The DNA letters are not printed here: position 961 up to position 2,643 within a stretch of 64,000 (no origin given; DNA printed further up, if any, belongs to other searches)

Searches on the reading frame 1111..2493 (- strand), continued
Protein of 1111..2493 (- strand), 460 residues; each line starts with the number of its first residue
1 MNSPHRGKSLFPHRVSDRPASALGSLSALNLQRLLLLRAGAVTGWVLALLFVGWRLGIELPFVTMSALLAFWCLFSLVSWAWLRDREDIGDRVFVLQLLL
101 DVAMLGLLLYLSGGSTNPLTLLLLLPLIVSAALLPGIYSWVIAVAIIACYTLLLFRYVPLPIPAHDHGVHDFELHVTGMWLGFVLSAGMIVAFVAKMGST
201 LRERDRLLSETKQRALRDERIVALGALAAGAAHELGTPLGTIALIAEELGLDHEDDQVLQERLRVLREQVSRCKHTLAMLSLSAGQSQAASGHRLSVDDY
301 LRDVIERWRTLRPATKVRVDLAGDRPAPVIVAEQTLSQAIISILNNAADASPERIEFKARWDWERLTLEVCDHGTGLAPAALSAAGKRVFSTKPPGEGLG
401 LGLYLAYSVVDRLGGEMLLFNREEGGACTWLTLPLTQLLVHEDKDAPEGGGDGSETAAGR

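Call 65: list_cluster_members(proteins=[P0003, P0013, P0017, P0022, P0023, P0026])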
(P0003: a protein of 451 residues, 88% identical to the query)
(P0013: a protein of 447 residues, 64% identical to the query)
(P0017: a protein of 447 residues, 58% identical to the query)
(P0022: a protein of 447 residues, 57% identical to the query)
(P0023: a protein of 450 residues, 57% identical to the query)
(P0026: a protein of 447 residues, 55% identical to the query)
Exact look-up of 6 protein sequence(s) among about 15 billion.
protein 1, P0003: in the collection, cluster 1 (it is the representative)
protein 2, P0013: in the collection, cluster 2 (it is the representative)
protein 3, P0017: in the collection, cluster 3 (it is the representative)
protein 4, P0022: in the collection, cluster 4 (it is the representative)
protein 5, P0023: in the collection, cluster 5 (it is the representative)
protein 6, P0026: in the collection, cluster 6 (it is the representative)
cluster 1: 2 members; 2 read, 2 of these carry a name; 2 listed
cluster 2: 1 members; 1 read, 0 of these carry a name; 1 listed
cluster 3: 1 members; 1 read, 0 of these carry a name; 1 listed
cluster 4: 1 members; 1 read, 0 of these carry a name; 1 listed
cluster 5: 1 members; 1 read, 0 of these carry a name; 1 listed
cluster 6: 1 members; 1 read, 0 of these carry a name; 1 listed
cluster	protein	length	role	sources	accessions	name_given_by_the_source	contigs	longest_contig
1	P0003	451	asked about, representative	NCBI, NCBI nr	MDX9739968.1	MAG: ATP-binding protein [Gammaproteobacteria bacterium] | ATP-binding protein [Gammaproteobacteria bacterium]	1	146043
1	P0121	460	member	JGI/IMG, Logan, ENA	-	two-component system sensor histidine kinase RegB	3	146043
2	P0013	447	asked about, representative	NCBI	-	-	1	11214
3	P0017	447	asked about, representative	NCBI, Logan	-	-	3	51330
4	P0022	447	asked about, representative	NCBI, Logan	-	-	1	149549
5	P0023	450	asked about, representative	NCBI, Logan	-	-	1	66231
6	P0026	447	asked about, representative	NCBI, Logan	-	-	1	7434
